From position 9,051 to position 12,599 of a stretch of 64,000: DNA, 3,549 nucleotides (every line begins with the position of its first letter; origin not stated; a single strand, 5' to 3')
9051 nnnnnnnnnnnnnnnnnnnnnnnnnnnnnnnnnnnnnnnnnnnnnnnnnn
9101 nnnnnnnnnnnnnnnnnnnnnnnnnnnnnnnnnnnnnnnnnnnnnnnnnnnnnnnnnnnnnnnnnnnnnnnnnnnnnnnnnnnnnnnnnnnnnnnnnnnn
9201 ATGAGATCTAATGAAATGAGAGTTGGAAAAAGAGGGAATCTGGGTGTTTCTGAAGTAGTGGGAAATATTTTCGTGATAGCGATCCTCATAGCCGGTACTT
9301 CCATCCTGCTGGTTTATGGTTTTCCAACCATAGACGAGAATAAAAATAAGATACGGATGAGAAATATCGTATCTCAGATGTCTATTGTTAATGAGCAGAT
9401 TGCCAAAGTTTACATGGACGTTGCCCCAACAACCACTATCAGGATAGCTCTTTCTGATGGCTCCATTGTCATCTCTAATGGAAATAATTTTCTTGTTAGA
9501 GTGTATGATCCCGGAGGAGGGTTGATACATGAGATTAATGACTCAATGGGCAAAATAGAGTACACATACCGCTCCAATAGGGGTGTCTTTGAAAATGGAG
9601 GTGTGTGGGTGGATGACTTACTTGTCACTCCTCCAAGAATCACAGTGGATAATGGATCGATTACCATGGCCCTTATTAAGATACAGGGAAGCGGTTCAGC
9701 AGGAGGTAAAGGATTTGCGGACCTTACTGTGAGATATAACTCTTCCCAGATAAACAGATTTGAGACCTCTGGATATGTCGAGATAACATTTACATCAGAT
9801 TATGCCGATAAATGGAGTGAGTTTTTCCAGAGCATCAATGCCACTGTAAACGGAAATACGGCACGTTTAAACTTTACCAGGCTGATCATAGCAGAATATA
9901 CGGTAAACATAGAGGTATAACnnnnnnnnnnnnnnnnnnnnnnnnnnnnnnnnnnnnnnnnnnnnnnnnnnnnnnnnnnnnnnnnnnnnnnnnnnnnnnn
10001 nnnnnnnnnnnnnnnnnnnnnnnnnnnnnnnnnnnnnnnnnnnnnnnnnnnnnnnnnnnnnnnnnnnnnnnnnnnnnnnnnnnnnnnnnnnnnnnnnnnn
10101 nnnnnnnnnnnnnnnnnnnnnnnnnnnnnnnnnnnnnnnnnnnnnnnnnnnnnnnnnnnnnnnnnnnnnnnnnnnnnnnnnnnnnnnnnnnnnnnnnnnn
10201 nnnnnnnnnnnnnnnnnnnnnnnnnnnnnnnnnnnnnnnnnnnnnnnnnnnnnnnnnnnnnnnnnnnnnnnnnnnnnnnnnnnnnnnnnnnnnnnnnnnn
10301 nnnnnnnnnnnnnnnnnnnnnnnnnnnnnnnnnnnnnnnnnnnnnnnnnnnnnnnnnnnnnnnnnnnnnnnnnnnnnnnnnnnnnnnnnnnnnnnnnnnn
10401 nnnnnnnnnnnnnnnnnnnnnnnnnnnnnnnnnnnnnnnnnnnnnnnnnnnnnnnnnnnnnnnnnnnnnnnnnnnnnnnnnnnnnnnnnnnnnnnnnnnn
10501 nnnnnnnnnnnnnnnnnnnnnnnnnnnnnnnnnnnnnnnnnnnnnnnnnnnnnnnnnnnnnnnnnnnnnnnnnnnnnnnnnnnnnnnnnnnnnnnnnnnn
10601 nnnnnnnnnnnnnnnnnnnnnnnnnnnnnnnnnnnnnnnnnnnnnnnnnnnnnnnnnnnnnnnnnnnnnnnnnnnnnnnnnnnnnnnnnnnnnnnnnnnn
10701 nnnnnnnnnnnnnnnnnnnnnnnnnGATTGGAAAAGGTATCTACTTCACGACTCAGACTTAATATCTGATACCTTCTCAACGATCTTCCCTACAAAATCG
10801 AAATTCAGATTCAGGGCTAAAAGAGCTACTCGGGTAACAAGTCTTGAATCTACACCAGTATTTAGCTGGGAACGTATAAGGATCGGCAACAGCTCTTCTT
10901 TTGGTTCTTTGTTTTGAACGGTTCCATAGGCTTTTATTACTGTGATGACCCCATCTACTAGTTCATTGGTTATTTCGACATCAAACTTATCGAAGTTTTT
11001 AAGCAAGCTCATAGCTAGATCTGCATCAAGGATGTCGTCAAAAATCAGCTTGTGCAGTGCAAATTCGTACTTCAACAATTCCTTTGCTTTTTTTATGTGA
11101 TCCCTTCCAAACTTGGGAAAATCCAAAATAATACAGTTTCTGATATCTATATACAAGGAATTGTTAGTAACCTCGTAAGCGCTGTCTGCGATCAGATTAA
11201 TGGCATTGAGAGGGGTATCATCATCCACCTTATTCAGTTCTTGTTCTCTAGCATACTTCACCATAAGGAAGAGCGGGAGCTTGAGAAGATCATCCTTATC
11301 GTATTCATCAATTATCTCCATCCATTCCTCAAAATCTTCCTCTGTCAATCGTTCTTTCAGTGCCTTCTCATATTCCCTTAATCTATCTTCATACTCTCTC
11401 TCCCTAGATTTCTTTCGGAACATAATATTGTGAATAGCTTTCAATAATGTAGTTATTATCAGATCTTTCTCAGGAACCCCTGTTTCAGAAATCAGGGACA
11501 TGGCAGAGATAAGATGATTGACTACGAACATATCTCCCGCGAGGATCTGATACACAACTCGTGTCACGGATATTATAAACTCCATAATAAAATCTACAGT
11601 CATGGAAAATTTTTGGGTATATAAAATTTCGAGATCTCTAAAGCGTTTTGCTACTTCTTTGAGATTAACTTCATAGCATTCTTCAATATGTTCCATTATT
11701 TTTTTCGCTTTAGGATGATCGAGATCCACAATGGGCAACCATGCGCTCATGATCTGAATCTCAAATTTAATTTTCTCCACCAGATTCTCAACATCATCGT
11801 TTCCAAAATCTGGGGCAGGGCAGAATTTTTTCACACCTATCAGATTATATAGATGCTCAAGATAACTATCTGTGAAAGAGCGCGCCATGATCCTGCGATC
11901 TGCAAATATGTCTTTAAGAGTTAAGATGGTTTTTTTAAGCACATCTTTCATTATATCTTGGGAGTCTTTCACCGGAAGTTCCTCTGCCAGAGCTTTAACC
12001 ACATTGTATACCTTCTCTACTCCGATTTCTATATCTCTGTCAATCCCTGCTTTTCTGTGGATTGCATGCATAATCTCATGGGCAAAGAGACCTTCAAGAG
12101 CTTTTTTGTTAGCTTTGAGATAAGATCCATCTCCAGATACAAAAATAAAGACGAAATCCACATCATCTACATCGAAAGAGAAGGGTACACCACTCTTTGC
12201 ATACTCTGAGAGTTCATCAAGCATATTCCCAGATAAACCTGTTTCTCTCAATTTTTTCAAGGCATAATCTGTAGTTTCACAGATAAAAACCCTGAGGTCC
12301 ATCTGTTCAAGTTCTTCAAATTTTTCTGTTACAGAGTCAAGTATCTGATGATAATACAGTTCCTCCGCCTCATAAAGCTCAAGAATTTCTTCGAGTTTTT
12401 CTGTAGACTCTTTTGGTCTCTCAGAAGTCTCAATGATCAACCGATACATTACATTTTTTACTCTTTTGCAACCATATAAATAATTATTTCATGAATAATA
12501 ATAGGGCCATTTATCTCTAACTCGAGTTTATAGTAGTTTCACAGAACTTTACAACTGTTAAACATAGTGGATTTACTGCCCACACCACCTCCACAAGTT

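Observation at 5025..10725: Six-gene operon of class III signal-peptide (type IV pilin-like) proteins without an adjacent assembly ATPase, platform or prepilin peptidase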

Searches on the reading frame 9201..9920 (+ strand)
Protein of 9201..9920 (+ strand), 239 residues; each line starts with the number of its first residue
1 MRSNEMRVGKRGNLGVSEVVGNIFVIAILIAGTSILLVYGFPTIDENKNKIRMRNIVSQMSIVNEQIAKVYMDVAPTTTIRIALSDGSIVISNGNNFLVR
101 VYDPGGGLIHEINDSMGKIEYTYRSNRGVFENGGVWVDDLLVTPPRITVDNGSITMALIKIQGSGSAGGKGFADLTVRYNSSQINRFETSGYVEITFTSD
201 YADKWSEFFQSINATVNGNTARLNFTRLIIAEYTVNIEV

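Call 3: search_protein_families(library=pfam, proteins=[window:9201-9920:+], max_evalue=0.1)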
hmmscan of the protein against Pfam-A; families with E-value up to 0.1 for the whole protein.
window:9201-9920:+ (239 aa): 1 family
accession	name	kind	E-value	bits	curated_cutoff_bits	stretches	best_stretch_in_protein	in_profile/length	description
PF23960.2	DUF7289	-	1.3e-19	71.1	27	1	15-217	2-206/238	Family of unknown function (DUF7289)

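Call 4: search_protein_families(library=ncbifam, proteins=[window:9201-9920:+], max_evalue=0.1)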
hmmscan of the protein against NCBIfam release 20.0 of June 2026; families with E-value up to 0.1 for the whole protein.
window:9201-9920:+ (239 aa): 0 families

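Call 62: search_protein_families(library=ncbifam, proteins=[window:9201-9920:+], max_evalue=10)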
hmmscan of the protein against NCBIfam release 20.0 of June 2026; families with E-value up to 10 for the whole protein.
window:9201-9920:+ (239 aa): 0 families

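Call 63: search_protein_families(library=pfam, proteins=[window:9201-9920:+], max_evalue=10)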
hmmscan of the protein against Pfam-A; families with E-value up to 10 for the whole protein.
window:9201-9920:+ (239 aa): 1 family
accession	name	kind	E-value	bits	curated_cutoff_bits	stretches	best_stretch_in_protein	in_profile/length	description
PF23960.2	DUF7289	-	1.3e-19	71.1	27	1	15-217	2-206/238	Family of unknown function (DUF7289)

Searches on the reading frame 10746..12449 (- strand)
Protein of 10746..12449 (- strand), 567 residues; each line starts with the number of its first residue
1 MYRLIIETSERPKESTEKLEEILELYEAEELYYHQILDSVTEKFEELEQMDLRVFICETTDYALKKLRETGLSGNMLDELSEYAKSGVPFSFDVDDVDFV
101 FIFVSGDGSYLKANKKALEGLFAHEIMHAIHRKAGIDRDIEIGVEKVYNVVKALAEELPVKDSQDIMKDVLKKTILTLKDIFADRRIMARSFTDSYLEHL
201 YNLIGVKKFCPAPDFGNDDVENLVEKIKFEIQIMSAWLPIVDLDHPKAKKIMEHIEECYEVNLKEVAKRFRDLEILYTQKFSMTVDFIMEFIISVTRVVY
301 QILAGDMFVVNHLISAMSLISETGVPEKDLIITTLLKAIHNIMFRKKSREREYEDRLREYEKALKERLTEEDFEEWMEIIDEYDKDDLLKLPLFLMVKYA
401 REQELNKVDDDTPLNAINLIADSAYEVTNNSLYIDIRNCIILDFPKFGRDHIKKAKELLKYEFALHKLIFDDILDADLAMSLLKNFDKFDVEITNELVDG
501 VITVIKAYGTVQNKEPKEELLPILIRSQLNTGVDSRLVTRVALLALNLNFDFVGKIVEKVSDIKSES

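Call 3: search_protein_families(library=pfam, proteins=[window:10746-12449:-], max_evalue=0.1)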
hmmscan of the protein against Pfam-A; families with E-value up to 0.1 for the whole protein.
window:10746-12449:- (567 aa): 1 family
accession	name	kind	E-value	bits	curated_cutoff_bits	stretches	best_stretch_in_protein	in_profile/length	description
PF24901.1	HTH_MCM7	-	0.035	14.4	26.5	0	146-198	2-52/76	DNA replication licensing factor MCM7, winged helix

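Call 4: search_protein_families(library=ncbifam, proteins=[window:10746-12449:-], max_evalue=0.1)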
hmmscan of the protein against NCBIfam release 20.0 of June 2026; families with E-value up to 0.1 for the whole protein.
window:10746-12449:- (567 aa): 0 families

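Call 76: search_solved_structures(query=window:10749-12449:-, max_evalue=10)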
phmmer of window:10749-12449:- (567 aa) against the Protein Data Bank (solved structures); distinct sequences matched with E-value up to 10: 4.
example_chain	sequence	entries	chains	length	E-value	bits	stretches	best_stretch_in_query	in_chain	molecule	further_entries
6tj1_A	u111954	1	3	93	0.21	13.6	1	367-436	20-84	De novo designed WSHC6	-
5o98_A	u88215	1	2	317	0.25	13.4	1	445-512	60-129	Alcohol dehydrogenase 1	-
1a48_A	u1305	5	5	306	0.7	11.9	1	295-336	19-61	PHOSPHORIBOSYLAMINOIMIDAZOLE-SUCCINOCARBOXAMIDE SYNTHASE | PHOSPHORIBOSYLAMIDOIMIDAZOLE- SUCCINOCARBOXAMIDE SYNTHASE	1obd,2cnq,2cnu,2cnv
1obg_A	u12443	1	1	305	0.71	11.9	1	295-336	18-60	PHOSPHORIBOSYLAMIDOIMIDAZOLE- SUCCINOCARBOXAMIDE SYNTHASE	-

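Call 81: find_related_loci(query=window:10749-12449:-, collection=viral_contigs, flank=5000)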
Query window:10749-12449:- (567 aa) in viral_contigs; peptide patterns used: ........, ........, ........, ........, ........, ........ (x = any residue, [..] = any of these).
5 stretches matched a pattern, but none encodes a relative of the query by tblastn (E <= 1e-3).

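Call 82: search_protein_families(library=phrogs, proteins=[window:10749-12449:-], max_evalue=0.01)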
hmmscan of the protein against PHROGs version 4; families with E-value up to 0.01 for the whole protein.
window:10749-12449:- (567 aa): 0 families
